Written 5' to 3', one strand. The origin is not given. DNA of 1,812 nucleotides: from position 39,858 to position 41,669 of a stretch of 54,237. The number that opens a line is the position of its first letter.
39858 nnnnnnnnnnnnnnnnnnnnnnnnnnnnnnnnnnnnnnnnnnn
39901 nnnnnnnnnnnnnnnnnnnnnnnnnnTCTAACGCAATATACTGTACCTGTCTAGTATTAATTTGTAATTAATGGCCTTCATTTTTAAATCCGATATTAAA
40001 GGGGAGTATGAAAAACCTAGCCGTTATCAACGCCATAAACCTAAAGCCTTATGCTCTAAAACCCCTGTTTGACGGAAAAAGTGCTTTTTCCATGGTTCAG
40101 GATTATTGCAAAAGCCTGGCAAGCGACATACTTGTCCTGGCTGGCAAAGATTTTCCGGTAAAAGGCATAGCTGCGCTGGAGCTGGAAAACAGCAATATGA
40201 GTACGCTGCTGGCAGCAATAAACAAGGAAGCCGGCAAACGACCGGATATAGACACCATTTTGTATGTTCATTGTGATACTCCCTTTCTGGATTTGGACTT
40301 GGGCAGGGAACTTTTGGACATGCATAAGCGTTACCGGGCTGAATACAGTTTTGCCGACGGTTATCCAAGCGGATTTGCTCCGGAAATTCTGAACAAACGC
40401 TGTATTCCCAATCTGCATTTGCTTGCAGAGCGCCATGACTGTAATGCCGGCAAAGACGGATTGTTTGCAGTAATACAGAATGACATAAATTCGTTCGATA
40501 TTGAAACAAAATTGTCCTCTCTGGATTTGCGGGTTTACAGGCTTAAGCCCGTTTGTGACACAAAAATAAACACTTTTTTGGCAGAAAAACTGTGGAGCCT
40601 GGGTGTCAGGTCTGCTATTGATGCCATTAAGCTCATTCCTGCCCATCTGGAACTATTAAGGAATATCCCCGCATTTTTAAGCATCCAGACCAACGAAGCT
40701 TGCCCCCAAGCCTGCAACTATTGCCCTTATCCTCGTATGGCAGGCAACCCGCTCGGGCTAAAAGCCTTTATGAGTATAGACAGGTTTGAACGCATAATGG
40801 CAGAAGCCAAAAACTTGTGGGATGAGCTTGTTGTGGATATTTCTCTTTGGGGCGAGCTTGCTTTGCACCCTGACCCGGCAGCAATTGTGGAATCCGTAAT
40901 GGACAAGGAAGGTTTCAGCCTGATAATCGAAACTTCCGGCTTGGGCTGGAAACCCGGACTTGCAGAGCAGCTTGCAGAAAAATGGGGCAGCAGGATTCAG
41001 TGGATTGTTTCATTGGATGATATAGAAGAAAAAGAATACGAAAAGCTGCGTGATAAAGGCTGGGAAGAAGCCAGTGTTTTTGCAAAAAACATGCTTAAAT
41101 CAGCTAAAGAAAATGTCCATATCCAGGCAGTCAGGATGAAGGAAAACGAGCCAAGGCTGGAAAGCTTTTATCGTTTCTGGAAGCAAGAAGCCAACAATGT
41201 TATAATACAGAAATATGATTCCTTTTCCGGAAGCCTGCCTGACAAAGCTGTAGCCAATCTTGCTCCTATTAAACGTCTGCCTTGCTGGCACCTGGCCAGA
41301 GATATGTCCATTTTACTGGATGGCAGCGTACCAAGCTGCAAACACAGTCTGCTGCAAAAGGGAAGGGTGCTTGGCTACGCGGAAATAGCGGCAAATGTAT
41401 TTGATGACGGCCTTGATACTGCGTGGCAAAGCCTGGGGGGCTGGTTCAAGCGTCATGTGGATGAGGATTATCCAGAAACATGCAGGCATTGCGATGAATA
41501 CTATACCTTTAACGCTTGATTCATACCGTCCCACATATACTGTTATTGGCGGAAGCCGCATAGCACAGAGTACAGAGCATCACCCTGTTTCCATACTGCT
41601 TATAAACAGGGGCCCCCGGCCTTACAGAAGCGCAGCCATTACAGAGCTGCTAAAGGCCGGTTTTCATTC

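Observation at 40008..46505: Spiro-SPASM radical SAM gene heads a six-gene sugar-modification-like cluster next to an amidase and flaA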

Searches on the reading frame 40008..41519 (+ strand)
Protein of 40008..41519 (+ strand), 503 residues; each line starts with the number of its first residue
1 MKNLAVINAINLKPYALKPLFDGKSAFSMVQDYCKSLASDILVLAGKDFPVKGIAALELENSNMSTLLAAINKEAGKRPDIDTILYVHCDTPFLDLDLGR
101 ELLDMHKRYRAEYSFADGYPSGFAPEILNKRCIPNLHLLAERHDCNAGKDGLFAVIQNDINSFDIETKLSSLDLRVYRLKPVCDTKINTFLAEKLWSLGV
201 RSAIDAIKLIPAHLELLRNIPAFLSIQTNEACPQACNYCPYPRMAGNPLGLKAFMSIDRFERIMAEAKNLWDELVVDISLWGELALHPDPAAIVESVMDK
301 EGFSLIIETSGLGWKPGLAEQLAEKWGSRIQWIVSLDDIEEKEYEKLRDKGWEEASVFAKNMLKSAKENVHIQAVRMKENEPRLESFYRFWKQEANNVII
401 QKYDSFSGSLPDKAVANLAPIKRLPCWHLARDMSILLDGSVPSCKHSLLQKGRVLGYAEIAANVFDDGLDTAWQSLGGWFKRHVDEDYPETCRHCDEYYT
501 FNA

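Call 3: search_protein_families(library=pfam, proteins=[window:40008-41519:+], max_evalue=0.01)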
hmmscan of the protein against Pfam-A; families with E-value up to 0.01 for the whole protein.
window:40008-41519:+ (503 aa): 3 families
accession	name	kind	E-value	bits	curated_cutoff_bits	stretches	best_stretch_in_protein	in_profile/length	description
PF04055.27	Radical_SAM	-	4.5e-08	33.9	29.5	1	229-380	4-155/166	Radical SAM superfamily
PF13186.11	SPASM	-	0.00089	19.9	21.5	1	426-496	1-67/67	Iron-sulfur cluster-binding domain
PF12804.13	NTP_transf_3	-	0.0013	19.4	27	1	22-141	22-146/160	MobA-like NTP transferase domain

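Call 4: search_protein_families(library=ncbifam, proteins=[window:40008-41519:+], max_evalue=0.01)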
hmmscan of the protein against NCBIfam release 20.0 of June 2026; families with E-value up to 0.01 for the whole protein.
window:40008-41519:+ (503 aa): 10 families
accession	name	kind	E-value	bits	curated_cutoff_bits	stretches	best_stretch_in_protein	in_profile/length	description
TIGR04321.1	spiroSPASM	subfamily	6.2e-142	473.8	250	1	4-503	2-510/510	spiro-SPASM protein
TIGR04317.1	W_rSAM_matur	equivalog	8e-09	35.1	380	1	226-400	8-181/349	tungsten cofactor oxidoreductase radical SAM maturase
NF001199.0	PRK00164.2-1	equivalog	1.5e-05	24.3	231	1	224-401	14-183/308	GTP 3',8-cyclase MoaA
TIGR02668.1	moaA_archaeal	equivalog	2e-05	23.7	325.25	1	224-397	12-179/303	GTP 3',8-cyclase MoaA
NF049973.1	radical_Rv1681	equivalog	5.3e-05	22.3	380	1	183-393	35-236/326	Rv1681 family radical SAM protein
TIGR04251.1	SCM_rSAM_ScmF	equivalog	0.00034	20.1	400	1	230-381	12-159/353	SynChlorMet cassette radical SAM/SPASM protein ScmF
TIGR04072.2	rSAM_ladder_B12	equivalog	0.00056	18.7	360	1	222-254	179-211/443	lipid biosynthesis B12-binding/radical SAM protein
TIGR04479.1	bcpD_PhpK_rSAM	subfamily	0.00065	18.2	600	1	219-268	237-282/504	PhpK family radical SAM P-methyltransferase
TIGR02666.1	moaA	equivalog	0.00076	18.5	284.05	1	228-394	16-183/336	GTP 3',8-cyclase MoaA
TIGR02109.1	PQQ_syn_pqqE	equivalog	0.0015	17.5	381.35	0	220-380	5-158/358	pyrroloquinoline quinone biosynthesis protein PqqE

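Call 11: find_homologous_proteins(query=window:40008-41519:+, max_evalue=0.00001)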
Query window:40008-41519:+ (503 aa): 834 proteins with E <= 0.00001 among 8000 candidates; the best 120 are listed.
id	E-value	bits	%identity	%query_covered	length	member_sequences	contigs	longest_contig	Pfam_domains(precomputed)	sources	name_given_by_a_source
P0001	0.0e+0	1132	97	100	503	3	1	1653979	PF04055.28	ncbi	ncbi:spiro-SPASM protein [Spirochaetota bacterium]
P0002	1.1e-232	792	67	100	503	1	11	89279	PF04055.28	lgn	-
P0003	1.4e-190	653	57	100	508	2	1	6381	PF04055.28,PF12804.14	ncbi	-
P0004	9.7e-188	643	57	100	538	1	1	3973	PF13186.12,PF04055.28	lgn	-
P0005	3.0e-184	632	55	100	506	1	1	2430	PF13186.12,PF04055.28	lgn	-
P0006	8.2e-182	624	55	100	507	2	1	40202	PF04055.28,PF12804.14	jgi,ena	-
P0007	5.3e-181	621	54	100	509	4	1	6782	PF04055.28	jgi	jgi:spiro-SPASM protein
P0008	1.3e-180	620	54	100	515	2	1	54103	PF04055.28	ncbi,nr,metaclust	ncbi:MAG: hypothetical protein A2Y38_17685 [Spirochaetes bacterium GWB1_59_5]|nr:MAG: hypothetical p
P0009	1.6e-180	619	53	100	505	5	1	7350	PF04055.28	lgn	-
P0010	1.7e-180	619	54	100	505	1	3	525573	PF04055.28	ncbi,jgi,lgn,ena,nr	ncbi:MAG: spiro-SPASM protein [Spirochaetae bacterium HGW-Spirochaetae-3]|jgi:spiro-SPASM protein|nr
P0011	1.9e-180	619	56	100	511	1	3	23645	PF04055.28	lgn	-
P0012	5.8e-180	618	54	100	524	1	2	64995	PF04055.28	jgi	-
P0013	1.8e-179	616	54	100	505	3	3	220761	PF04055.28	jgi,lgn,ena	-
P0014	2.1e-178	612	55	97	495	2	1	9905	PF04055.28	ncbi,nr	ncbi:MAG: spiro-SPASM protein, partial [Spirochaetes bacterium]|nr:spiro-SPASM protein [Spirochaetot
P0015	2.7e-178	612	54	100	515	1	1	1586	PF04055.28,PF12804.14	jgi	-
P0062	1.6e-137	478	44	100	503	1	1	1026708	PF04055.28,PF12804.14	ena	-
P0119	1.1e-118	415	41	100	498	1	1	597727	PF13186.12,PF04055.28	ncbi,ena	-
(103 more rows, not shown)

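Call 13: find_related_loci(query=A1, collection=genome_contigs, flank=10000)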
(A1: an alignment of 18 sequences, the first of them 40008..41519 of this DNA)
Query A1 (503 aa) in genome_contigs; peptide patterns used: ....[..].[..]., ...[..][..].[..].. (x = any residue, [..] = any of these).
600 stretches matched a pattern (row limit reached: there are more); 585 encode a relative of the query (tblastn E <= 1e-3); the best 80 are kept; 80 distinct loci.
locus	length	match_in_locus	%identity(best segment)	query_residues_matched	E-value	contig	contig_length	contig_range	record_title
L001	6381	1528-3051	57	1-503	0e+0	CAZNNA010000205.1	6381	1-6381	MAG TPA_asm: uncultured Treponemataceae bacterium isolate SRP278314_co2_181 genome assembly, contig: NODE_17598_length_6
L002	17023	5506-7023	55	1-503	0e+0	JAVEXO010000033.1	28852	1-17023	MAG: Spirochaetia bacterium isolate BF4_174 NODE_4718_length_28852_cov_6.869974_Biofilm4, whole genome shotgun sequence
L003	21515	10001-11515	54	1-503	0e+0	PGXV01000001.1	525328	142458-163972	MAG: Spirochaetae bacterium HGW-Spirochaetae-3 08E140C01_z5_2013_Ig3399_v2_scaffold_25, whole genome shotgun sequence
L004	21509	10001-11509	54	1-503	0e+0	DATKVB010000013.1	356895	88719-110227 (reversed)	MAG TPA_asm: bacterium isolate SMAG_U14122 k141_1517707, whole genome shotgun sequence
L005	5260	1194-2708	55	1-503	0e+0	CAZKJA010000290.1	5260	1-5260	MAG TPA_asm: uncultured Treponemataceae bacterium isolate SRP062349_co3_32 genome assembly, contig: NODE_8753_length_526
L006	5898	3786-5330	53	1-503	0e+0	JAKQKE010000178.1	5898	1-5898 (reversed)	MAG: Spirochaetota bacterium isolate USDV_maxbin.089 k141_1287114, whole genome shotgun sequence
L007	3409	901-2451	53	1-503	0e+0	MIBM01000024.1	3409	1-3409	MAG: Spirochaetes bacterium RIFOXYC1_FULL_54_7 rifoxyc1_full_scaffold_12111, whole genome shotgun sequence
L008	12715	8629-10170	51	1-503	2e-179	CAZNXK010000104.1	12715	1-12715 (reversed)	MAG TPA_asm: uncultured Treponemataceae bacterium isolate SRP062349_co6_229 genome assembly, contig: NODE_3674_length_12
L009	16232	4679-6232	52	1-503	2e-177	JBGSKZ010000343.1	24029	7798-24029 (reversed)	MAG: Treponematales bacterium isolate JTS-AC194 k141_714950, whole genome shotgun sequence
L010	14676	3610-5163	52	1-503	1e-176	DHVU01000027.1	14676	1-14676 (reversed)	MAG TPA_asm: Spirochaetaceae bacterium UBA5200 UBA5200_contig_11252, whole genome shotgun sequence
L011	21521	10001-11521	51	1-503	9e-175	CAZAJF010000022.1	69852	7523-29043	MAG TPA_asm: uncultured Treponemataceae bacterium isolate SRP302447_co1_774 genome assembly, contig: NODE_1244_length_69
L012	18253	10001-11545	54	1-503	0e+0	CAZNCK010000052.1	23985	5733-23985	MAG TPA_asm: uncultured Treponemataceae bacterium isolate SRP050083_co2_42 genome assembly, contig: NODE_1345_length_239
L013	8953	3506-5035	52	1-503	1e-173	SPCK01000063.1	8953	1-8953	MAG: Spirochaetales bacterium isolate das_tool.maxbin2.98 k141_236386, whole genome shotgun sequence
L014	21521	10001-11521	54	1-503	0e+0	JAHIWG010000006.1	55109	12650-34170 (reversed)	MAG: Spirochaetes bacterium isolate MM_PW_MetaG.mb.34 MM_PW_MetaG.mb.34_k141_22290, whole genome shotgun sequence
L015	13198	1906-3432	52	1-503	2e-171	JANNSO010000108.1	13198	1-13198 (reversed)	MAG: Spirochaetota bacterium isolate SOY_31_metabat_206 SOY_31_k141_1197571, whole genome shotgun sequence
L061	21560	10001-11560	40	1-502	5e-120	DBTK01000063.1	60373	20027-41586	MAG TPA_asm: Spirochaetaceae bacterium UBA1318 UBA1318_contig_8067, whole genome shotgun sequence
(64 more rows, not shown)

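Call 22: search_solved_structures(query=A1, max_evalue=1, show_alignments=0)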
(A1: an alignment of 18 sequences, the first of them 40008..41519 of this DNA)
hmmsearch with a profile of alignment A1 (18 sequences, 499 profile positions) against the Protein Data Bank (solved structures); distinct sequences matched with E-value up to 1: 13.
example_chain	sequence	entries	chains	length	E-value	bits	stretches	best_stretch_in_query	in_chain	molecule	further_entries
4m7t_A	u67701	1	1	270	4.4e-07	32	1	225-327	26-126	BtrN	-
4m7s_A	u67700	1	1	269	6.3e-07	31.5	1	226-327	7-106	BtrN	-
6oew_A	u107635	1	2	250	9.6e-05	24.3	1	40-183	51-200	Cytidylyltransferase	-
6efn_A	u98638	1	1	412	0.00016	23.6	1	223-369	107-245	Sporulation killing factor maturation protein SkfB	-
6c8v_A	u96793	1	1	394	0.00076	21.3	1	228-353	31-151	Coenzyme PQQ synthesis protein E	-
5v1q_A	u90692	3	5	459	0.014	17.2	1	232-427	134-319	Radical SAM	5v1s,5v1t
2z2u_A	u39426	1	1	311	0.021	16.6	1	271-361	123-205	UPF0026 protein MJ0257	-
6djt_A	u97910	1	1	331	0.023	16.4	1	271-361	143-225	S-adenosyl-L-methionine-dependent tRNA 4-demethylwyosine synthase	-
2yx0_A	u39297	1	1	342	0.11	14.1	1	272-367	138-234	radical sam enzyme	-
2qgq_A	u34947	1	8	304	0.15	13.8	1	226-257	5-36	Protein TM_1862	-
4jc0_A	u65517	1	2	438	0.16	13.6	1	226-257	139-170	Ribosomal protein S12 methylthiotransferase RimO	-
7d3m_H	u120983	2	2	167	0.33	12.6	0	180-244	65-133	R50 VH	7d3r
9dsi_H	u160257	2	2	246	0.88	11.2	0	303-348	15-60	99 Fab heavy chain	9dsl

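Call 51: search_protein_representatives(alignment_id=A1)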
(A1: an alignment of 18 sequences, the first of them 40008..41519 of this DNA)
Query: 18 sequences, 499 profile positions. Proteins with E-value up to 0.001 (for the whole library): 10557; up to 1e-10: 2320; up to 1e-30: 490. The best 150 are listed.
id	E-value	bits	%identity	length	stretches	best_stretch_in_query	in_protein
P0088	1.6e-218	742.7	-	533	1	1-499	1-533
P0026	2.0e-218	742.4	-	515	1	1-499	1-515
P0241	6.9e-201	684.6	-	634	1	1-499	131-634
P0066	3.1e-198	675.8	-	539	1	1-499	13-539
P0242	2.2e-193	659.8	-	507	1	1-499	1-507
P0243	2.2e-192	656.5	-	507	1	1-499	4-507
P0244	1.3e-187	640.7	-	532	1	1-499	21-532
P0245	1.7e-186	637.1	-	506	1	1-499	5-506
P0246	7.6e-183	625.0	-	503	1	21-499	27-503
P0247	1.3e-180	617.7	-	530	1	1-499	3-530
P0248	8.1e-177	605.2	-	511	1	1-498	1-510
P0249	1.0e-172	591.6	-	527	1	1-499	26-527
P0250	3.4e-170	583.3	-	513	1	1-499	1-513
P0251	3.7e-169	579.9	-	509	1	1-499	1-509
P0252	2.4e-167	573.9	-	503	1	1-499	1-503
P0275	1.8e-156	538.0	-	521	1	1-499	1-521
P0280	5.9e-154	529.7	-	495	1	12-499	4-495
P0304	4.8e-143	493.7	-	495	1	1-499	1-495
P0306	5.4e-143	493.6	-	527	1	1-499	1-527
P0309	9.4e-140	482.9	-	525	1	1-499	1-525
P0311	1.3e-137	475.9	-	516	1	1-499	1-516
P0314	1.5e-135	469.0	-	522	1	1-499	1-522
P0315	1.8e-135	468.8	-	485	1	1-499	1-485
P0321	8.2e-133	460.0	-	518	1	1-499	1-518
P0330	6.5e-130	450.4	-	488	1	1-499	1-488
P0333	2.1e-129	448.7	-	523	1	1-499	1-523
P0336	9.6e-129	446.6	-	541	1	1-499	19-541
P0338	1.7e-128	445.7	-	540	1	1-499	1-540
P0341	6.1e-128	443.9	-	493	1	1-499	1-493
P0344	4.0e-126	437.9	-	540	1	1-499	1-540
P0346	3.8e-125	434.7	-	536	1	15-499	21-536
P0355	1.5e-123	429.4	-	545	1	1-497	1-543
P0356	5.5e-123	427.6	-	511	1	4-499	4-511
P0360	2.3e-121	422.2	-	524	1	54-499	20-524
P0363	4.7e-121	421.2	-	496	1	1-499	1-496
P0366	1.6e-120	419.5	-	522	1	1-499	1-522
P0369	3.2e-120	418.5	-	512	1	1-499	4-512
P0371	1.8e-119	416.0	-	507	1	55-499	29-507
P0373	7.2e-119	414.0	-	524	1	15-499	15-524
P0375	8.3e-119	413.8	-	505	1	1-499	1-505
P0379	1.0e-117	410.2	-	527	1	6-499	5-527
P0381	3.0e-117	408.6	-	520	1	1-499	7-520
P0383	7.9e-117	407.3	-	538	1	1-499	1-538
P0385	2.5e-116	405.6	-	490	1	1-499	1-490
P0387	1.0e-115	403.6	-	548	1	1-499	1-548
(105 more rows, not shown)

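Call 52: list_cluster_members(proteins=[P0387, P0385, P0383, P0379, P0375, P0369, P0363, P0356, P0341, P0330])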
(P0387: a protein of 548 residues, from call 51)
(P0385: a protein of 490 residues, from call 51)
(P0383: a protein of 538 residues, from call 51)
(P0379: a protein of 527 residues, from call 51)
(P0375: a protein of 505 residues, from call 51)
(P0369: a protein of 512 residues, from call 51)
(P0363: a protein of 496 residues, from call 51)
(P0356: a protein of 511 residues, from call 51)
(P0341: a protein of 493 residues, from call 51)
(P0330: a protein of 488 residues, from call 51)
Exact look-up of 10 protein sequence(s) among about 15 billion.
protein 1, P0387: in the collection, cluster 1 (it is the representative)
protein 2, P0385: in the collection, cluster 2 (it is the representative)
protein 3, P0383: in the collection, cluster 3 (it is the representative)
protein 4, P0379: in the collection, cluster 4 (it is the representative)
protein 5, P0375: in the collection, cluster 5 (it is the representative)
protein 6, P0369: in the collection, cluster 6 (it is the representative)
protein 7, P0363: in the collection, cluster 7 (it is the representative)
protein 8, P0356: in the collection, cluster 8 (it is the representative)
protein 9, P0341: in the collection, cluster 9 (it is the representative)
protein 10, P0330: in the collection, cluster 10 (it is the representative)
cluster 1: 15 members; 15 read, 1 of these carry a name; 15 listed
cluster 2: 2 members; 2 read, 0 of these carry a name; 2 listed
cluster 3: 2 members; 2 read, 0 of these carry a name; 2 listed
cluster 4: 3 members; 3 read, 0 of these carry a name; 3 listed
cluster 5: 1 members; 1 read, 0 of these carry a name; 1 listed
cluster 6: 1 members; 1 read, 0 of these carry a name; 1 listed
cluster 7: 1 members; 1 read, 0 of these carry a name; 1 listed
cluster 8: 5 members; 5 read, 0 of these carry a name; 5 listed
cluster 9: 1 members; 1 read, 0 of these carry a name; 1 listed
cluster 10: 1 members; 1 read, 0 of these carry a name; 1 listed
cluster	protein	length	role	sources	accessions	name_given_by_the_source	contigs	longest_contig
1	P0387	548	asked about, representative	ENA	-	-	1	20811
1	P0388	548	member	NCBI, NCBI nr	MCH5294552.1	MAG: spiro-SPASM protein [Treponema sp.] | spiro-SPASM protein [Treponema sp.]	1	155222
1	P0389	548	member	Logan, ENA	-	-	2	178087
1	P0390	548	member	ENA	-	-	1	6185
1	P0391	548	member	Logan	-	-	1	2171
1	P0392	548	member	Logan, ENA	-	-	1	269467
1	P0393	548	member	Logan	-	-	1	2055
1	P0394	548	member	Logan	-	-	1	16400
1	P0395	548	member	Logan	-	-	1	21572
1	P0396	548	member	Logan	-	-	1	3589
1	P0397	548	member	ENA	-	-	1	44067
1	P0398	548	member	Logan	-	-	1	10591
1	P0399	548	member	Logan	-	-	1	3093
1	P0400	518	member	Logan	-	-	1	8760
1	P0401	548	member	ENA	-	-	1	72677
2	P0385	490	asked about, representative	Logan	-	-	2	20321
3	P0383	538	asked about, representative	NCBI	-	-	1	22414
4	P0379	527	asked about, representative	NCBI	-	-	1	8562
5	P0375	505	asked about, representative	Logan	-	-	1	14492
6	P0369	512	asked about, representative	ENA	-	-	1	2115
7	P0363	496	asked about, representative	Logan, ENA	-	-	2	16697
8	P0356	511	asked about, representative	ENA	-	-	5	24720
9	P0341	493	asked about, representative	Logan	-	-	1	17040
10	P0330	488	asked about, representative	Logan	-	-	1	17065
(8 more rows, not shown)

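Call 53: predict_structure(alignment_id=A1)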
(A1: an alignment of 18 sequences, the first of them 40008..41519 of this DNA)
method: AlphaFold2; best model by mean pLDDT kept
length: 503 residues; sequences in the alignment: 18
mean_pLDDT: 90.1   pTM: 0.86
mean pLDDT of the five models: 90.1, 89.9, 88.5, 86.7, 84.1
residues with pLDDT >= 90: 367; 70-90: 107; 50-70: 13; < 50: 16
segments of 3 or more residues with pLDDT < 50: 413-420, 498-503
pLDDT, mean of each block of 10 residues (from residue 1): 95 92 92 96 93 91 94 95 96 96 96 94 93 95 89 91 94 87 91 93 93 90 93 86 88 96 96 90 94 98 96 96 96 96 93 97 96 89 93 93 57 47 81 95 87 86 96 93 89 61 30
secondary structure, 60 per line:
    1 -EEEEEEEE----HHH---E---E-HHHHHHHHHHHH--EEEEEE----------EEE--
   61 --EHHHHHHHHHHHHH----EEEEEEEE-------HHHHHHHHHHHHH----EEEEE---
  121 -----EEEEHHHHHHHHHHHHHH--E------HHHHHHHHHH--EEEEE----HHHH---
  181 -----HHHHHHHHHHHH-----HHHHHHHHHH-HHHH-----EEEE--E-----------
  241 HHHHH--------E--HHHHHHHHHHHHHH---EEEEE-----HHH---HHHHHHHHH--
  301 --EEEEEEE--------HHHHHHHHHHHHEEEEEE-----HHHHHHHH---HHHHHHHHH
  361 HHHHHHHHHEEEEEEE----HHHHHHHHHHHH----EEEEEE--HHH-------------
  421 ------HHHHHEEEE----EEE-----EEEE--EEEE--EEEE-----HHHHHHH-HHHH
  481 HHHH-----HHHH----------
elements in order: E2-9 H26-37 E40-45 E56-58 H64-76 E81-88 H96-108 E113-117 E126-129 H130-143 H153-162 E165-169 H174-177 H186-197 H203-212 H214-217 E223-226 H241-245 H257-270 E274-278 H290-298 E303-309 H318-329 E330-335 H341-348 H352-369 E370-376 H381-392 E397-402 H427-431 E432-435 E440-442 E448-451 E454-457 E460-463 H469-475 H477-484 H490-493

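Call 57: find_encoding_contigs(protein=P0119, flank=10000, max_places=2)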
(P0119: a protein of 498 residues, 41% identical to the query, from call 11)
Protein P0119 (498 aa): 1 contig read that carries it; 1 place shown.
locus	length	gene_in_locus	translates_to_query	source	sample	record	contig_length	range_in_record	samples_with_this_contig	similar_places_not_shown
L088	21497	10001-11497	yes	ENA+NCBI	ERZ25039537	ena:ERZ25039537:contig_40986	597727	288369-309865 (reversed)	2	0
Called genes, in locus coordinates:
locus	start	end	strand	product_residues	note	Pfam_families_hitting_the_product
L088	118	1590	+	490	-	PF00672:HAMP, PF07228:SpoIIE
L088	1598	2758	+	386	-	-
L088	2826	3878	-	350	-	PF02824:TGS (weak), PF06071:YchF-GTPase_C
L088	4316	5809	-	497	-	PF08308:PEGA, PF13620:CarboxypepD_reg (faint), PF13860:FlgD_ig (weak)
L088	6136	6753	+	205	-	-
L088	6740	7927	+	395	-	PF17785:PUA_3, PF10672:Methyltrans_SAM, PF03602:Cons_hypoth95 (weak), PF13649:Methyltransf_25 (faint)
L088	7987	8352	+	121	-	PF02643:DUF192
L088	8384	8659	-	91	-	PF02609:Exonuc_VII_S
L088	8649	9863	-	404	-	PF13742:tRNA_anti_2, PF01336:tRNA_anti-codon, PF02601:Exonuc_VII_L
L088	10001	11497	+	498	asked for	PF04055:Radical_SAM, PF13186:SPASM (weak)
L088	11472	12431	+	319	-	-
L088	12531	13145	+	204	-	PF02348:CTP_transf_3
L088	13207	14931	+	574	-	PF13489:Methyltransf_23, PF08241:Methyltransf_11, PF08242:Methyltransf_12, PF13649:Methyltransf_25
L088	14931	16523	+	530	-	PF18130:ATPgrasp_N (faint), PF02655:ATP-grasp_3, PF02786:CPSase_L_D2 (weak), PF07478:Dala_Dala_lig_C (weak), PF13535:ATP-grasp_4, PF18603:LAL_C2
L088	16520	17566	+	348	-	PF01520:Amidase_3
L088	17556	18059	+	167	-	-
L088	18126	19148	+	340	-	PF04620:FlaA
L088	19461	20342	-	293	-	-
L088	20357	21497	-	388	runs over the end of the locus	-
